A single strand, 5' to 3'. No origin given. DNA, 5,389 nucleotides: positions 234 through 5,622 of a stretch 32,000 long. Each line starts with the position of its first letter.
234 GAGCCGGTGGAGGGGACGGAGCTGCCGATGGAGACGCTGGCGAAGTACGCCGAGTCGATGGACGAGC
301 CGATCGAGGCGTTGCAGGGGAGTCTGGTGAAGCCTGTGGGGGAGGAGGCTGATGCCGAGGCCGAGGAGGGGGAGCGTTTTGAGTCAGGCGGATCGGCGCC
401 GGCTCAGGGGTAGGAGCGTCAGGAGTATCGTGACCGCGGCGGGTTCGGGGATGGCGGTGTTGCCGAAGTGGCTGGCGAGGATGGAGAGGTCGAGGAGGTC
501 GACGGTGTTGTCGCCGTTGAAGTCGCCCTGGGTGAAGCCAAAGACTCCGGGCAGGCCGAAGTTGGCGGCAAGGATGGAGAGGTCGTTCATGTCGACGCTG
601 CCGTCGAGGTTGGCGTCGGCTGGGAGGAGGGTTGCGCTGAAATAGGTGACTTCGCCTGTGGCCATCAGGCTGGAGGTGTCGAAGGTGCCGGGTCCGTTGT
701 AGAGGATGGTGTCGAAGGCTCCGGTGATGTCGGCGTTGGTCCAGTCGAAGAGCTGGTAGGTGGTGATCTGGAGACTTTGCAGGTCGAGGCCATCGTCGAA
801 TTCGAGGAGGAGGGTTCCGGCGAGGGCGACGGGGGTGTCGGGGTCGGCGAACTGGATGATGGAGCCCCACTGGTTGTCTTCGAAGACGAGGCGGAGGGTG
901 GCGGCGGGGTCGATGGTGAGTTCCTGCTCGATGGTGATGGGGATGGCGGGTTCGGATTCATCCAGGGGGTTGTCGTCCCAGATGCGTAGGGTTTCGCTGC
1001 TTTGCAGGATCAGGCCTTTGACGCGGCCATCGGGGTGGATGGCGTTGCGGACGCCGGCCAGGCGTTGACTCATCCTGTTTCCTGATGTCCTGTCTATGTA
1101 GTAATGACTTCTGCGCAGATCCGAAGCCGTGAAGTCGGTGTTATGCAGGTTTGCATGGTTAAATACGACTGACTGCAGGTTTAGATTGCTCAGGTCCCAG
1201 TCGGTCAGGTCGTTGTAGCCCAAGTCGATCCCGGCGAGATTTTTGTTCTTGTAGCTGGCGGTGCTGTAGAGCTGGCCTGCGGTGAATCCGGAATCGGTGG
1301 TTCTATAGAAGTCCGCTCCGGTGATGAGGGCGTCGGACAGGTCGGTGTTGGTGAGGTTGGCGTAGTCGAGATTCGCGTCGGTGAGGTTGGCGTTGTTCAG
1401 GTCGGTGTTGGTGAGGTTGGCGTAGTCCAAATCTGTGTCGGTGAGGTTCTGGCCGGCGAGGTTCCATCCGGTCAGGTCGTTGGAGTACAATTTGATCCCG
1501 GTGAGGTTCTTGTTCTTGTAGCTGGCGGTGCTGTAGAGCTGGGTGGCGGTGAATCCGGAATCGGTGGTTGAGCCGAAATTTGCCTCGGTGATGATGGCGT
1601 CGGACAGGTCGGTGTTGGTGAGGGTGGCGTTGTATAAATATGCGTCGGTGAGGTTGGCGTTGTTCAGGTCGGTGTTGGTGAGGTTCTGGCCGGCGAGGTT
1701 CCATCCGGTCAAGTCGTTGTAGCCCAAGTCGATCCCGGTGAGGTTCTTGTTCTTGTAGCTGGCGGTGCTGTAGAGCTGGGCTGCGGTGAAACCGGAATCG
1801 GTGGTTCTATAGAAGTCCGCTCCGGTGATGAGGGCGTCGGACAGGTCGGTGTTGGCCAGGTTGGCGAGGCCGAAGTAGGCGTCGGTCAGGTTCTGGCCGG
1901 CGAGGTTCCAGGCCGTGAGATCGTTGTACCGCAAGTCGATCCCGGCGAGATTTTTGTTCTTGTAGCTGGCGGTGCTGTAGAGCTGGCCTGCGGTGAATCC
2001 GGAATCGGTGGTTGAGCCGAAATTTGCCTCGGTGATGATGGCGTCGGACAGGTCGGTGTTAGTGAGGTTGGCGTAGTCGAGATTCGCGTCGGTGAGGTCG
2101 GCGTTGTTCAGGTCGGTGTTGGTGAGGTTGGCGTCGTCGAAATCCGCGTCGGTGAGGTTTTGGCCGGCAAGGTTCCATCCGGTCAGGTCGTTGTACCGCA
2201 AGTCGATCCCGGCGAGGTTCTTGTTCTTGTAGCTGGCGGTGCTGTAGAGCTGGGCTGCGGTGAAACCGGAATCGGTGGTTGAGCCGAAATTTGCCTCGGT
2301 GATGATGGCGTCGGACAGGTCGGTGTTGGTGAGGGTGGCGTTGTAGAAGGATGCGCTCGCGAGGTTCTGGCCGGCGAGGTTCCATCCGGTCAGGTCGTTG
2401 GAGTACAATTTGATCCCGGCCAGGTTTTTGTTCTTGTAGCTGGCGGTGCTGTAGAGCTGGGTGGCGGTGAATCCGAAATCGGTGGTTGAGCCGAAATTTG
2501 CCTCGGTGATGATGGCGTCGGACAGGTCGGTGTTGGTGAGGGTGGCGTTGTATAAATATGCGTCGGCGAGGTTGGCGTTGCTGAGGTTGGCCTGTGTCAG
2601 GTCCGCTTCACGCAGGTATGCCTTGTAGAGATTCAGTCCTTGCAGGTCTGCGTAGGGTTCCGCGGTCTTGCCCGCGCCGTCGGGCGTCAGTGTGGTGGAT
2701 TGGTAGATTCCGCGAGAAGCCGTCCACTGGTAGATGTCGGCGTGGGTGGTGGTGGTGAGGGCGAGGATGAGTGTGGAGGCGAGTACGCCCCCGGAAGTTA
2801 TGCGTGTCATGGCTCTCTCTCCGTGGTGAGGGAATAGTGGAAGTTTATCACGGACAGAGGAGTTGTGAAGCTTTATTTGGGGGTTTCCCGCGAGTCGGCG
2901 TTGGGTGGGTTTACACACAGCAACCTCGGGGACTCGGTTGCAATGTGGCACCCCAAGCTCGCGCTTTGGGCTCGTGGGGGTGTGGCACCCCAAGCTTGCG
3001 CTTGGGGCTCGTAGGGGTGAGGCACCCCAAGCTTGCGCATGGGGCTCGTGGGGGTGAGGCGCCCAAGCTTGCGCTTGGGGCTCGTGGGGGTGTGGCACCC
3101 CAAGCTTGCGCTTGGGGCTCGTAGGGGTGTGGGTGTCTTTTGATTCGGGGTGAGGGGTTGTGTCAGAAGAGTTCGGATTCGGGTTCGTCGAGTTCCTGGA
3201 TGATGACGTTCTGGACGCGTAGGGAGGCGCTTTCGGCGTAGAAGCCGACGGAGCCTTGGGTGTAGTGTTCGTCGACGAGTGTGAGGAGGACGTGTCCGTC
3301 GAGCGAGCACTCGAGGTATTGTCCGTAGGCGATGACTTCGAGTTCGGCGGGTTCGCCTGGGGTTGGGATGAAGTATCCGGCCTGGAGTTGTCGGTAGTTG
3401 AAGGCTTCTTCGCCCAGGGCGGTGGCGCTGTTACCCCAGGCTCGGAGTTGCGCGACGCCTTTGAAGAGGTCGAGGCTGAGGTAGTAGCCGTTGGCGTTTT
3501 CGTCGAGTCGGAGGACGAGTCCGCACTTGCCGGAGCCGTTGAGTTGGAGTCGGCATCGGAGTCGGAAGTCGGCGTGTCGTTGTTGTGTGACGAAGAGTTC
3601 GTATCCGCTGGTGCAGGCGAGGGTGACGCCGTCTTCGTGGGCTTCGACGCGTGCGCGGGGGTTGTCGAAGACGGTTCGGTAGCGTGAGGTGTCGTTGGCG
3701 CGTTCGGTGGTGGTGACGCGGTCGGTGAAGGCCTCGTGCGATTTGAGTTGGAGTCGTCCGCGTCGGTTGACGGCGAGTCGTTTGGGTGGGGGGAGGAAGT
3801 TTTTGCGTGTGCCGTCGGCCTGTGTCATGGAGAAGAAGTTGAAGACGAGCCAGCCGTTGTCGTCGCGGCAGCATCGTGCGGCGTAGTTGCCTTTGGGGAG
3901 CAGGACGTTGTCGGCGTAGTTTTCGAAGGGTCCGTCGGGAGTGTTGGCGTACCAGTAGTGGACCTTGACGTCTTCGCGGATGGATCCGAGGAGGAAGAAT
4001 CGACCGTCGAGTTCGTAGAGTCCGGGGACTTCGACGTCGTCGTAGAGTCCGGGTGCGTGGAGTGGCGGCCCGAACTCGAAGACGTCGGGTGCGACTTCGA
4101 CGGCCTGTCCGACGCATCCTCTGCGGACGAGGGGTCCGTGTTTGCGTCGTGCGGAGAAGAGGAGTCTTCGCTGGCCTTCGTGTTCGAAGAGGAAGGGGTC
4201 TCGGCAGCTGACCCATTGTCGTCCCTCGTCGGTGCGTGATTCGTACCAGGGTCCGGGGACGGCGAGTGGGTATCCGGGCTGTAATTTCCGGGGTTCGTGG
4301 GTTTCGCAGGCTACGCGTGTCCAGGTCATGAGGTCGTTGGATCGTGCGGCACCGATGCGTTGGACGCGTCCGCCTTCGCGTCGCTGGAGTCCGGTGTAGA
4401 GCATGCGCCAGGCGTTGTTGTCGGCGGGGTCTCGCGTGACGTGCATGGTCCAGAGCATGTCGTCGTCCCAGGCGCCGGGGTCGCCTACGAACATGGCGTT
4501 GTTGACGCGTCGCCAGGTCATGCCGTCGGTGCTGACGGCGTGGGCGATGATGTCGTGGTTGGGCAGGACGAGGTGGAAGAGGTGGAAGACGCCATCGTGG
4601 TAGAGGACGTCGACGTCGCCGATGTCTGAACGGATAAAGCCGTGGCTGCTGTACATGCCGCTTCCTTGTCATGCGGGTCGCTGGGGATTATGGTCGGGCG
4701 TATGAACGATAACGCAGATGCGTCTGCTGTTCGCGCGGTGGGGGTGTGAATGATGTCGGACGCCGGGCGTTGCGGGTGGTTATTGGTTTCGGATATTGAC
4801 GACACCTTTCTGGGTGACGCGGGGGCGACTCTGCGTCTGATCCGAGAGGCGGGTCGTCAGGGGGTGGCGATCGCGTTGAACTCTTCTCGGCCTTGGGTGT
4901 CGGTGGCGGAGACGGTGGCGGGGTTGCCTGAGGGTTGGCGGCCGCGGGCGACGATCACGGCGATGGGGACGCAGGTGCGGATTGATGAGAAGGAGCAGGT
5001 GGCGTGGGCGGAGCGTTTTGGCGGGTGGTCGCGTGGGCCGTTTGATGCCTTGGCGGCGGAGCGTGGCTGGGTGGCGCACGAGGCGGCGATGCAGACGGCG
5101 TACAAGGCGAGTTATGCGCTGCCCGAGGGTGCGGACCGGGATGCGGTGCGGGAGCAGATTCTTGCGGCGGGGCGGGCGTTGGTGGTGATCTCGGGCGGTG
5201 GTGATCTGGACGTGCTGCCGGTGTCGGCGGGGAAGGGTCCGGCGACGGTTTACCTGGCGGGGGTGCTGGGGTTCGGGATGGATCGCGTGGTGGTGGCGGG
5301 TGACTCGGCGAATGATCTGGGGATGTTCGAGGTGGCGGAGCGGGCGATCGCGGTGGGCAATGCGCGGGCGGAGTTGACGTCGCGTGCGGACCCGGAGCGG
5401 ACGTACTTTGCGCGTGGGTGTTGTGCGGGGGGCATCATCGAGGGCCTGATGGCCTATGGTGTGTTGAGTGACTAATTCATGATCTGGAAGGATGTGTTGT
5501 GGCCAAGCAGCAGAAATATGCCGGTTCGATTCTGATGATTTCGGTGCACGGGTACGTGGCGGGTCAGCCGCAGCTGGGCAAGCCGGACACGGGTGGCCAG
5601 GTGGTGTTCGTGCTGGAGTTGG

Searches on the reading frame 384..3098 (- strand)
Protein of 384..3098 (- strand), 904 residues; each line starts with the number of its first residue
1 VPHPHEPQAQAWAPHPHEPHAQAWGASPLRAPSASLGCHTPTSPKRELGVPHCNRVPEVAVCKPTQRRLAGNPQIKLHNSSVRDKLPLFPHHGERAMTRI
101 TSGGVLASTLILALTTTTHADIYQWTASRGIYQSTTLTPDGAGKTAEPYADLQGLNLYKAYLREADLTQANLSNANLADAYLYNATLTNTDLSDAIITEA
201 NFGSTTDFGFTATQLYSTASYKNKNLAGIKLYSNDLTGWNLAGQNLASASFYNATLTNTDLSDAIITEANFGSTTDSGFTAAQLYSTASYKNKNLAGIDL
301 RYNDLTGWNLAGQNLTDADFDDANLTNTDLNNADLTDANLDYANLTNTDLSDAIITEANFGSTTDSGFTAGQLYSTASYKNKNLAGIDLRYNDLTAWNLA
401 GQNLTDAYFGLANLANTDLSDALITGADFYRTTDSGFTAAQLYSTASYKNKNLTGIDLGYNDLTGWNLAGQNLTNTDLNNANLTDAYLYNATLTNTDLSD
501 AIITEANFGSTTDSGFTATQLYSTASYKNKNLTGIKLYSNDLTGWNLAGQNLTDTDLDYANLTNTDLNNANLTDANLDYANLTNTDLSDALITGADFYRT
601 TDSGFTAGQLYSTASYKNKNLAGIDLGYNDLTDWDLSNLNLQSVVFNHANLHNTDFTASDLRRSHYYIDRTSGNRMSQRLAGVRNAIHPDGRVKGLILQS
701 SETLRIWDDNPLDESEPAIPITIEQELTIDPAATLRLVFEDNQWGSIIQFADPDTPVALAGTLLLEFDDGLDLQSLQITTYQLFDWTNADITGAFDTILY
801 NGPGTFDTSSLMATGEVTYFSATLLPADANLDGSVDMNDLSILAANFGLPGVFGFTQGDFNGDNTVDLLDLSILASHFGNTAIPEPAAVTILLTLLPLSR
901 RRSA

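Call 103: search_protein_families(library=pfam, proteins=[window:384-3098:-], max_evalue=0.00001)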
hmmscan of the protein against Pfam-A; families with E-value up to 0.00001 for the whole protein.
window:384-3098:- (904 aa): 5 families
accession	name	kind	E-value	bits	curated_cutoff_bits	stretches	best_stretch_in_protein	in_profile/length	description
PF00805.28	Pentapeptide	-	3.2e-58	193.2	20.2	4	150-180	1-31/40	Pentapeptide repeats (8 copies)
PF13599.13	Pentapeptide_4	-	1.5e-36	124.7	38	0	305-362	13-70/78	Pentapeptide repeat region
PF13576.12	Pentapeptide_3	-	8.2e-26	90.4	27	0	558-601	2-48/48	Pentapeptide repeats (9 copies)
PF25296.1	Decapeptide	-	2.7e-09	37.2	45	0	604-665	11-71/74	Decapeptide repeat region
PF23031.1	GBD_ELAPOR1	-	1.2e-06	28.9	27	0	293-318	16-41/165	ELAPOR1-like, galactose binding domain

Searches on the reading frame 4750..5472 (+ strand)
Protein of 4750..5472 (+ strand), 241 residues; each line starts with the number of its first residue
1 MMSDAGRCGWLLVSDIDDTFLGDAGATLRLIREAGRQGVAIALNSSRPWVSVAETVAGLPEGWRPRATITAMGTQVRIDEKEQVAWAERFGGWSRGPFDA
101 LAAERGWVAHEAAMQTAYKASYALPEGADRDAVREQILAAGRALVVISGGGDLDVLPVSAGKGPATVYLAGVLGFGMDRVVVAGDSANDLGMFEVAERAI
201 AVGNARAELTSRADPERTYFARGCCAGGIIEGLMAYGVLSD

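Call 103: search_protein_families(library=pfam, proteins=[window:4750-5472:+], max_evalue=0.00001)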
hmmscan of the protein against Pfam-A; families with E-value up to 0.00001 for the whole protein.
window:4750-5472:+ (241 aa): 2 families
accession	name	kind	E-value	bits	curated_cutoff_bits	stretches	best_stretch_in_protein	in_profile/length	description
PF05116.19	S6PP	-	5.8e-34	118.2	20.3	1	11-237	4-246/247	Sucrose-6F-phosphate phosphohydrolase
PF08282.18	Hydrolase_3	-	6.7e-17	62.5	20.9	1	129-214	153-240/255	haloacid dehalogenase-like hydrolase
